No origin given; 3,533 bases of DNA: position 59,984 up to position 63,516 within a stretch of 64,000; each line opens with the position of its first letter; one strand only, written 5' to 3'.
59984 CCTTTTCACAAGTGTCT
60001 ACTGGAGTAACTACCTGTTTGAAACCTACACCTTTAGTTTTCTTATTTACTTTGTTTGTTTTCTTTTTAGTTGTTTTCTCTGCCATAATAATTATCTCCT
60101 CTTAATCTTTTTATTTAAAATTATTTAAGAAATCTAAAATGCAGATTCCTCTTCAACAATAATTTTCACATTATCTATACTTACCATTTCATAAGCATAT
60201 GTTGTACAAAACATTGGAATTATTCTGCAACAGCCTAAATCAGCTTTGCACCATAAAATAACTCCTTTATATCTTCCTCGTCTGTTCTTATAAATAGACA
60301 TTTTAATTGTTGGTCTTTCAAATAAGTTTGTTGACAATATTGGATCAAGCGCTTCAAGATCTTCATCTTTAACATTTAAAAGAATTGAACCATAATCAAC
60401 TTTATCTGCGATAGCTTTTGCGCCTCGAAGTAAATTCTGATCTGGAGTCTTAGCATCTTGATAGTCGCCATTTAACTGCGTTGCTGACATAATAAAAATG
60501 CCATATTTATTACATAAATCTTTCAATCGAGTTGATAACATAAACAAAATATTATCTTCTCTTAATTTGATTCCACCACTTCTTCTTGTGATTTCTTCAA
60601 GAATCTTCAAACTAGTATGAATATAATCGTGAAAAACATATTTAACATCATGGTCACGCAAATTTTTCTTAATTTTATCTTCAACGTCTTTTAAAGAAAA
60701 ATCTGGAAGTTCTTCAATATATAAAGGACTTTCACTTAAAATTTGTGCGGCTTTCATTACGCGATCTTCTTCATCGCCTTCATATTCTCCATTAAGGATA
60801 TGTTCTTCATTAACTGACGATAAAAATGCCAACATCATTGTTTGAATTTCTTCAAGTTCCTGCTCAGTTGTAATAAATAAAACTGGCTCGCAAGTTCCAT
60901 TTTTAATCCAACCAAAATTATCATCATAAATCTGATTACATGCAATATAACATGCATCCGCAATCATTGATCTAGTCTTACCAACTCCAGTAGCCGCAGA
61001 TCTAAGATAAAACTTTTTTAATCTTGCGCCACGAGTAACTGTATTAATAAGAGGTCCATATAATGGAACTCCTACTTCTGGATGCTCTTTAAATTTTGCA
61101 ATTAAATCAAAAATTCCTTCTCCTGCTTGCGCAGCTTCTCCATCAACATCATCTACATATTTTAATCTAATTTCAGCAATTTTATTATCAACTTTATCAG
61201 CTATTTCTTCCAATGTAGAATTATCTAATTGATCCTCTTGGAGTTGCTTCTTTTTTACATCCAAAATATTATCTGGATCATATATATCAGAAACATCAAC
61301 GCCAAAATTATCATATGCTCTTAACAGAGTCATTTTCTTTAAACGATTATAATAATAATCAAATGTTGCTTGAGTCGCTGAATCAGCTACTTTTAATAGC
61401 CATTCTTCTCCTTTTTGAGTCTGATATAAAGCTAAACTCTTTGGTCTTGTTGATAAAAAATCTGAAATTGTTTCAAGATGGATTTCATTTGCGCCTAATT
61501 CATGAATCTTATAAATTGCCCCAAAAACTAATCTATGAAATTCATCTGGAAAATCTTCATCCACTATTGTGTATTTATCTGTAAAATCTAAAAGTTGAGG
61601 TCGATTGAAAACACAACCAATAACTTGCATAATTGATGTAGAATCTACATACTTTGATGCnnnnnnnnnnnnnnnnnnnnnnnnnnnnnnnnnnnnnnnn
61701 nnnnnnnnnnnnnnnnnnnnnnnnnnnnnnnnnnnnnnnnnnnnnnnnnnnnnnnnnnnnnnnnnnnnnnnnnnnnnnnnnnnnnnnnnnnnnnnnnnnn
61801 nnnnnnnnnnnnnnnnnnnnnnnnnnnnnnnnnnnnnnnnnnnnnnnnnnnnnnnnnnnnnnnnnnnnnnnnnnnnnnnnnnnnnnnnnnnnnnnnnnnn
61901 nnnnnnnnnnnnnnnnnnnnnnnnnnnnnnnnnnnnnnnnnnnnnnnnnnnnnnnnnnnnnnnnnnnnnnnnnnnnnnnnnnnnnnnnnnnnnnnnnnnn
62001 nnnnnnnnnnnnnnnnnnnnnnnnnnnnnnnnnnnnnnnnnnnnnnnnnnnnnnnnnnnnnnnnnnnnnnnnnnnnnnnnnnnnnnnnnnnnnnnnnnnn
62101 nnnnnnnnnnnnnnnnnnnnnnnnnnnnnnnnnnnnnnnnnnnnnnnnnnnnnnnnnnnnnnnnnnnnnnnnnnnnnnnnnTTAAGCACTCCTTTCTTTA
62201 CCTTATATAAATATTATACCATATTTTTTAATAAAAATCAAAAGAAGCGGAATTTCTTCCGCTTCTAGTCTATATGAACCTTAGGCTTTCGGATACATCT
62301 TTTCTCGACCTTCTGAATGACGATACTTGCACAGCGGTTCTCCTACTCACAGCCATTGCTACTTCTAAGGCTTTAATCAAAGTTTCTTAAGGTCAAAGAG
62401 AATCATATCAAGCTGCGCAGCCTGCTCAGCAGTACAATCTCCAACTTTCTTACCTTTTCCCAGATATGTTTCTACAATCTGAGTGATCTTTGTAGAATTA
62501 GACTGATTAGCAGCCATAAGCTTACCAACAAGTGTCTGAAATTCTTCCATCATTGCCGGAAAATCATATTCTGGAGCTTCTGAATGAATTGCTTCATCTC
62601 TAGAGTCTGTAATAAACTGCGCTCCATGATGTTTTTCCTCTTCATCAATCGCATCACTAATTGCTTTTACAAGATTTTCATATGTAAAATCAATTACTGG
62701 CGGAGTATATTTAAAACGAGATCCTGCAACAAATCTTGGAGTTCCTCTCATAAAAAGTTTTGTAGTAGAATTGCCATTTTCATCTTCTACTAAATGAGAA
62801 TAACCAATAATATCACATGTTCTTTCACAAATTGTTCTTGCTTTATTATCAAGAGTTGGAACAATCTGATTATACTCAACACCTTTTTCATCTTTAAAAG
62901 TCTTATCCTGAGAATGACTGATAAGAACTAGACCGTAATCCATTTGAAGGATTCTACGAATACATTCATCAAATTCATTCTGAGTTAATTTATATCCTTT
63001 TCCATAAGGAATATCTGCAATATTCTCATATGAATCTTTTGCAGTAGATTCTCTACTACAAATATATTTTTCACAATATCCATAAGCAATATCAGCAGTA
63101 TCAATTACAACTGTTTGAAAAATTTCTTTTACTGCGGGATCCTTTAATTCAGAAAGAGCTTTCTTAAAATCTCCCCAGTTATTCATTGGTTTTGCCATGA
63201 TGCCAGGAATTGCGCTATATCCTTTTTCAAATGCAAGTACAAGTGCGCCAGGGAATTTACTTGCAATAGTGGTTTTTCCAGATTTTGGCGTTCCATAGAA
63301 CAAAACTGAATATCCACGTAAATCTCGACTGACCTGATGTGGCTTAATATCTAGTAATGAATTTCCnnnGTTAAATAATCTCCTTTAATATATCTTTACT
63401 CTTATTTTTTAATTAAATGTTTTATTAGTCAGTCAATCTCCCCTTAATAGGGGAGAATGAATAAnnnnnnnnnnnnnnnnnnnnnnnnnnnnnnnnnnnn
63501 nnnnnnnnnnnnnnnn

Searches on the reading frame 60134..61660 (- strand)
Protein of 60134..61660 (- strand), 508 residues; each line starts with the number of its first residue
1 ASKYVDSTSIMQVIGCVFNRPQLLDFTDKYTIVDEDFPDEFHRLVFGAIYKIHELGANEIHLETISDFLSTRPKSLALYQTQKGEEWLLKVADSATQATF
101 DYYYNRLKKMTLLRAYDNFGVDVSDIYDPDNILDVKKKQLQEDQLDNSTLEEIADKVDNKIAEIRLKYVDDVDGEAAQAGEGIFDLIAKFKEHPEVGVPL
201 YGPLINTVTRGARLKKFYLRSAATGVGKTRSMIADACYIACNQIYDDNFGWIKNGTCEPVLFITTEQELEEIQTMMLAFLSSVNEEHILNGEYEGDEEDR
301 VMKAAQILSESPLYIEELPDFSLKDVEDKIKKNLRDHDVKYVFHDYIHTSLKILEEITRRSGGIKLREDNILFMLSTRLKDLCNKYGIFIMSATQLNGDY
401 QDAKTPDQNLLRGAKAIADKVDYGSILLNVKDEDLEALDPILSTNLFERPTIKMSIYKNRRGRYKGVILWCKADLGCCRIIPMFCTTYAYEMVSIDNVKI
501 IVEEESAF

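Call 21: search_protein_families(library=phrogs, proteins=[window:60134-61660:-], max_evalue=0.001)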
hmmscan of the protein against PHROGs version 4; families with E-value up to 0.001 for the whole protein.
window:60134-61660:- (508 aa): 3 families
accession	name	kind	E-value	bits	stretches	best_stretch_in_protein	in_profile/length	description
phrog_19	-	DNA, RNA and nucleotide metabolism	1.4e-55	190.3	1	12-483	166-581/621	DnaB-like replicative helicase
phrog_239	-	DNA, RNA and nucleotide metabolism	2.5e-17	64.1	1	179-467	323-583/801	DNA primase/helicase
phrog_243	-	DNA, RNA and nucleotide metabolism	2.7e-10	40.7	1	211-466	31-248/273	DnaB-like replicative helicase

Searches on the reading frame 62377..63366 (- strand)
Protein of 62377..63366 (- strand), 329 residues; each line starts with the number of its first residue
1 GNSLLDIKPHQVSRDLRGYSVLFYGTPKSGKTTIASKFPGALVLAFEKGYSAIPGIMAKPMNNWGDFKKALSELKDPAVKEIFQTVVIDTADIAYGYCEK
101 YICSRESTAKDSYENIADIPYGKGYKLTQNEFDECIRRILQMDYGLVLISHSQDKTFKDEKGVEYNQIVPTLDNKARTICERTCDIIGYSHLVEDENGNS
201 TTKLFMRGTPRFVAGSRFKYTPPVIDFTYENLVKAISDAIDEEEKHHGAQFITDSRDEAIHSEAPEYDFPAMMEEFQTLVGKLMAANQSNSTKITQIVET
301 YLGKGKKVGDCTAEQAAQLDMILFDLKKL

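Call 21: search_protein_families(library=phrogs, proteins=[window:62377-63366:-], max_evalue=0.001)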
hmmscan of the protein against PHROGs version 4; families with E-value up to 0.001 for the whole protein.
window:62377-63366:- (329 aa): 3 families
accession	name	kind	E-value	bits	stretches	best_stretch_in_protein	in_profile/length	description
phrog_124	-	DNA, RNA and nucleotide metabolism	8.7e-51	174.5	1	6-319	31-316/382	Sak4-like ssDNA annealing protein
phrog_19299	-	head and packaging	5.8e-28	98.7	1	41-240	402-609/702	terminase large subunit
phrog_8097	-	DNA, RNA and nucleotide metabolism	3.7e-18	66.5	1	22-255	264-499/598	exonuclease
